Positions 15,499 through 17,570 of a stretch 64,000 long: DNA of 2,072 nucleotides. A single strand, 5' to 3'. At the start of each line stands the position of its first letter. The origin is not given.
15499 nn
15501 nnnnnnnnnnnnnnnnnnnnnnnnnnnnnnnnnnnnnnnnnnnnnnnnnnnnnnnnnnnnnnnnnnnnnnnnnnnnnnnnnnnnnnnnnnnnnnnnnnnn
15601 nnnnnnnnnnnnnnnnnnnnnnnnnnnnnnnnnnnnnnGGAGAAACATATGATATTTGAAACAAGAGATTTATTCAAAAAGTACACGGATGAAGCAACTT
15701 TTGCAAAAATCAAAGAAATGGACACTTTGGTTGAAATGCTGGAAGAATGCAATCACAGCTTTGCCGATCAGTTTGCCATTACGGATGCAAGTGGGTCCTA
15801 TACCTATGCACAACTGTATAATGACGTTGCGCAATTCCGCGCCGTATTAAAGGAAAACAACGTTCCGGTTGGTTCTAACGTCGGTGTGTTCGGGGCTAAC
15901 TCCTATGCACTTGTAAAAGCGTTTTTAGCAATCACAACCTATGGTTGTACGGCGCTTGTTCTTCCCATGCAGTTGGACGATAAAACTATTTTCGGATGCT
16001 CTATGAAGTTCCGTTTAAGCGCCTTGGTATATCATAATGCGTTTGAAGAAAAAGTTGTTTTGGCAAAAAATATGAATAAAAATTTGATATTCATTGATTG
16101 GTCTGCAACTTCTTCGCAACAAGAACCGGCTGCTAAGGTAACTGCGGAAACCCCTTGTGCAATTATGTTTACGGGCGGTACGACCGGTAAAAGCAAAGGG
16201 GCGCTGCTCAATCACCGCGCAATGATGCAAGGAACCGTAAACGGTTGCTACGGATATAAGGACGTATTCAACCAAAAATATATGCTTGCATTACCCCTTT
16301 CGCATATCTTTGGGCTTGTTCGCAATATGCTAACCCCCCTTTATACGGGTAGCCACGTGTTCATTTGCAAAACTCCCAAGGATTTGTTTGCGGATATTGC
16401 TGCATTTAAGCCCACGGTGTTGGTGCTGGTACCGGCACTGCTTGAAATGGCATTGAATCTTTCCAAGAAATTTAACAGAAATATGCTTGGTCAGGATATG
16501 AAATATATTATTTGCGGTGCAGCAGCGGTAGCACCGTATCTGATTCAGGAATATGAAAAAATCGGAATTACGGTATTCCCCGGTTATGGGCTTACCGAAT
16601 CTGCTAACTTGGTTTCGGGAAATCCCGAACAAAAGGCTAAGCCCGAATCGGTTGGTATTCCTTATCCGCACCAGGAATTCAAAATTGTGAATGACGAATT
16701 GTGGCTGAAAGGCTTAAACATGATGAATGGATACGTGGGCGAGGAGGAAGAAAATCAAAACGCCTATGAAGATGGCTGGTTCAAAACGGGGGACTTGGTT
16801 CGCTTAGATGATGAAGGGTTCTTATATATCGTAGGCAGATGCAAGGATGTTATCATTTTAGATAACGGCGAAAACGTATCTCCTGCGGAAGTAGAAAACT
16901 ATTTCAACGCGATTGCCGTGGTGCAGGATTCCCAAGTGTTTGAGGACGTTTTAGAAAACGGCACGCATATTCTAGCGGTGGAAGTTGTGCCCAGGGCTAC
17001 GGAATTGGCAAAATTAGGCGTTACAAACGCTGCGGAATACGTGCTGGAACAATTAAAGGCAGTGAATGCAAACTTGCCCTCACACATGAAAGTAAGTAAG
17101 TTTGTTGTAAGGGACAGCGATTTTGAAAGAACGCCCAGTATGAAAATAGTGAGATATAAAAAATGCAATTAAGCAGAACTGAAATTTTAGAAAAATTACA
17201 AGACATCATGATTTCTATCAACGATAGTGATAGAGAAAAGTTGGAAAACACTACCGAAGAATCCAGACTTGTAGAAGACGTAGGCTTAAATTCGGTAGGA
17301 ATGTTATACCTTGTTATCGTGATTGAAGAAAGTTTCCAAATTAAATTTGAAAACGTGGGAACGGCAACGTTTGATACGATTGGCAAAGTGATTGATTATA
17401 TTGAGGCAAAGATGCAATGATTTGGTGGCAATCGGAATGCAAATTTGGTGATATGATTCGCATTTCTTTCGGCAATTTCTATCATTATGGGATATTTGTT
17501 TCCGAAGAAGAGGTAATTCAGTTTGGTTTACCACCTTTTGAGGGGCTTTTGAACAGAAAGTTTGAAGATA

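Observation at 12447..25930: Translationally coupled 13-14 gene operon combining split Aas-like acyl-activation and acyl-transfer modules, dedicated carrier proteins, an LRAT-PPTase fusion, FakA/FakB, an MFS transporter and three membrane hydrolases: a candidate undescribed lipid acyl-remodelling or lipid-product system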

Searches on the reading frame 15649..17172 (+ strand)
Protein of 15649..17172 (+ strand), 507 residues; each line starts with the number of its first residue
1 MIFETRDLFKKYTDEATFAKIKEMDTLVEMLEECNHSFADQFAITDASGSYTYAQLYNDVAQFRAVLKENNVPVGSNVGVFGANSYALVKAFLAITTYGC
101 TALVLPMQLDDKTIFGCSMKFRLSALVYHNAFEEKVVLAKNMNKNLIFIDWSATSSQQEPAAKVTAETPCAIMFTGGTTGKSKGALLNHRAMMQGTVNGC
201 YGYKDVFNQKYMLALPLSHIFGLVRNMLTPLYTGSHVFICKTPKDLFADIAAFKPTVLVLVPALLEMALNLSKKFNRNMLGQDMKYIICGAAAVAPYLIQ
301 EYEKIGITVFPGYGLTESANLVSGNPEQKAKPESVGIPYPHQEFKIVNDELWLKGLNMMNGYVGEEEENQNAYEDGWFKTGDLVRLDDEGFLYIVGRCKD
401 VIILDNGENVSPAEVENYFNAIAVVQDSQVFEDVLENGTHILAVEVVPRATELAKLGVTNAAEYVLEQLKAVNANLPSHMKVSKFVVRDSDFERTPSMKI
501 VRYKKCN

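Call 3: search_protein_families(library=pfam, proteins=[window:15649-17172:+], max_evalue=0.01)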
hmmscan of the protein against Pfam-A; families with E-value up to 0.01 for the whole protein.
window:15649-17172:+ (507 aa): 2 families
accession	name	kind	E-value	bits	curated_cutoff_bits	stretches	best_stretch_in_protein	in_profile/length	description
PF00501.34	AMP-binding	-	1.1e-59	202.6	29.9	1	33-362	3-383/384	AMP-binding enzyme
PF23562.2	AMP-binding_C_3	-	6.1e-06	27.1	20.8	1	400-503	2-106/124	AMP-binding enzyme C-terminal domain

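Call 5: search_protein_families(library=ncbifam, proteins=[window:15649-17172:+], max_evalue=0.001)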
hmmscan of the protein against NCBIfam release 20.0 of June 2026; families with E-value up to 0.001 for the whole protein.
window:15649-17172:+ (507 aa): 102 families (the best 25 are shown)
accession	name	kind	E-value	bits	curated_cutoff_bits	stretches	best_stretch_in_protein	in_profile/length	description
NF004837.0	PRK06187.1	subfamily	3.7e-67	226.8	476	1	23-431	6-454/531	long-chain-fatty-acid--CoA ligase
NF052269.1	Staph_lig_FadD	equivalog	1.1e-57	195.6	650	1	41-432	16-426/499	long-chain-fatty-acid--CoA ligase FadD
TIGR01923.1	menE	equivalog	1.4e-56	192.2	330.15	1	52-430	1-379/442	o-succinylbenzoate--CoA ligase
NF004114.0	PRK05605.1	equivalog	2.2e-56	191.4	766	2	156-455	210-526/575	long-chain-fatty-acid--CoA ligase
NF005801.1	PRK07656.1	equivalog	1.6e-48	165.6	657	1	26-430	2-434/500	FadD3 family acyl-CoA ligase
NF005307.0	PRK06839.1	equivalog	5.7e-48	163.8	748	1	38-441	15-435/496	o-succinylbenzoate--CoA ligase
NF002966.0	PRK03640.1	equivalog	2e-47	161.9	556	1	38-502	15-473/483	o-succinylbenzoate--CoA ligase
NF006182.0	PRK08316.1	subfamily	8.9e-46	156.4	663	1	23-502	9-510/523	fatty acyl-CoA synthetase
NF005714.0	PRK07529.1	subfamily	1.4e-45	155.8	632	1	156-425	207-501/640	acyl-CoA synthetase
NF006539.0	PRK09029.1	equivalog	9.7e-45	153.2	494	1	37-441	15-396/458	o-succinylbenzoate--CoA ligase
NF006523.0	PRK08974.1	equivalog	2.9e-44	151.1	884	1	163-459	202-514/561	long-chain-fatty-acid--CoA ligase FadD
NF005702.0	PRK07514.1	subfamily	9.4e-43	146.3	558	1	28-466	6-468/506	malonyl-CoA synthase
NF004511.1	PRK05852.1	equivalog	5.6e-40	137.4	650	1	44-472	20-475/505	FadD7 family fatty acid--CoA ligase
NF006181.0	PRK08314.1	subfamily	2.2e-39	135.2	705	2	147-431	182-484/563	long-chain-fatty-acid--CoA ligase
NF006572.0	PRK09088.1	equivalog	3.7e-37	128.1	696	1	48-430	26-419/491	acyl-CoA synthetase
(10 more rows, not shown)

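Call 26: search_solved_structures(query=window:15649-17172:+, max_evalue=1e-20)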
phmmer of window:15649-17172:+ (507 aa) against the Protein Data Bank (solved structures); distinct sequences matched with E-value up to 1e-20: 20.
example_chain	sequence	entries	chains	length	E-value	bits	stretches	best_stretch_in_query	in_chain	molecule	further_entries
8wev_A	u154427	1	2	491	6.2e-32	114.4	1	45-420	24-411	Feruloyl-CoA Synthetase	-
8weu_A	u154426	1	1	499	6.6e-32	114.3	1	45-420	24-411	Fatty-acyl-CoA synthase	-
5x8f_A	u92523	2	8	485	3.1e-30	108.8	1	46-422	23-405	2-succinylbenzoate--CoA ligase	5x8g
5buq_A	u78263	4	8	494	3.2e-30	108.7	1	45-423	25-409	2-succinylbenzoate--CoA ligase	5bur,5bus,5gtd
4gxq_A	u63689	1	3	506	4.2e-27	98.5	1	165-449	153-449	Malonyl CoA synthetase, Benzoate-CoA ligase Chimeric protein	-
4fuq_A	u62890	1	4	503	4.9e-27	98.2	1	164-446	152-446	Malonyl CoA synthetase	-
4fut_A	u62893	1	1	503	5.2e-27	98.1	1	165-446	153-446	Malonyl CoA synthetase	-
5ie0_A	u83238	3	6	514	5.7e-27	98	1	24-418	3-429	Oxalate--CoA ligase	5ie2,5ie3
4gxr_A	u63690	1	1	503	7.5e-27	97.6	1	165-431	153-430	Malonyl CoA synthetase, Benzoate-CoA ligase Chimeric protein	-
6qjz_A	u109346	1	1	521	5.2e-25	91.6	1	170-418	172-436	oxalyl CoA-synthetase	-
3r44_A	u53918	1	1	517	1.7e-24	89.8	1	155-454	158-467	fatty acyl CoA synthetase FADD13 (FATTY-ACYL-CoA SYNTHETASE)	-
3ipl_A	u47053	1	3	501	2.8e-24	89.2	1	42-422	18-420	2-succinylbenzoate--CoA ligase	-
8r2r_A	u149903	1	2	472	4.6e-22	81.8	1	43-419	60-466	Probable fatty-acid-CoA ligase FadD5 (Fatty-acid-CoA synthetase) (Fatty-acid-CoA synthase)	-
6sq8_A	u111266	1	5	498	5e-22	81.7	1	41-418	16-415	Fatty acid CoA ligase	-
6h1b_A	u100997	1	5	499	5.1e-22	81.7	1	41-418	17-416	Fatty acid CoA ligase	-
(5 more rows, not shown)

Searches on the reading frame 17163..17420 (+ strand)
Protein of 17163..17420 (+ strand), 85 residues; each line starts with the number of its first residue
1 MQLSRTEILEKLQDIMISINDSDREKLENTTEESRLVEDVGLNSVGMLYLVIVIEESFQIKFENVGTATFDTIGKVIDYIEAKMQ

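Call 3: search_protein_families(library=pfam, proteins=[window:17163-17420:+], max_evalue=0.01)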
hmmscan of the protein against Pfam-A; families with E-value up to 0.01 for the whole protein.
window:17163-17420:+ (85 aa): 0 families

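Call 5: search_protein_families(library=ncbifam, proteins=[window:17163-17420:+], max_evalue=0.001)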
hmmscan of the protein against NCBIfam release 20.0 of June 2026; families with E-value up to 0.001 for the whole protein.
window:17163-17420:+ (85 aa): 14 families
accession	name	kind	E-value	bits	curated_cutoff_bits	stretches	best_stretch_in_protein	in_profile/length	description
NF002150.0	PRK00982.1-4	subfamily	4.4e-10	39.7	66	1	5-84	3-79/80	acyl carrier protein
TIGR00517.1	acyl_carrier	equivalog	2e-09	37.2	70.45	1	7-83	3-76/77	acyl carrier protein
NF002148.0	PRK00982.1-2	subfamily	4.9e-09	35.9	71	1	6-84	3-78/79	acyl carrier protein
NF009104.0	PRK12449.1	equivalog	1.7e-08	34.3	70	1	4-84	2-79/80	acyl carrier protein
NF004533.0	PRK05883.1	equivalog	5.2e-08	32.6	72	1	11-84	23-97/100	acyl carrier protein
NF002151.0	PRK00982.1-5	equivalog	9.4e-08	32.1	92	1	7-83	3-76/78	acyl carrier protein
NF005798.0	PRK07639.1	equivalog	1.2e-07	32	100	1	5-83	3-81/91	petrobactin biosynthesis protein AsbD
NF002147.0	PRK00982.1-1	equivalog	1.7e-07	30.9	84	1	1-83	1-80/83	acyl carrier protein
NF002149.0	PRK00982.1-3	equivalog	3.4e-07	30.1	106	1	10-84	6-77/78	acyl carrier protein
NF058660.1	cispen_ACP_AmcB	equivalog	2.6e-06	27.5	80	1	28-83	21-78/80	cispentacin biosynthesis acyl carrier protein AmcB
NF005079.0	PRK06508.1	equivalog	3.5e-05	24.1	83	1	7-62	3-55/93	acyl carrier protein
NF040636.1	AcpM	exception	6.5e-05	22.9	146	1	6-81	4-76/93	meromycolate extension acyl carrier protein AcpM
NF052616.1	ACP_for_OlsHI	equivalog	0.00019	21.7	130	1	27-84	22-81/83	ornithine lipid biosynthesis acyl carrier protein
TIGR04069.1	ocin_ACP_rel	hypoth_equivalog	0.00023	21.6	70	1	7-80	1-77/77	peptide maturation system acyl carrier-related protein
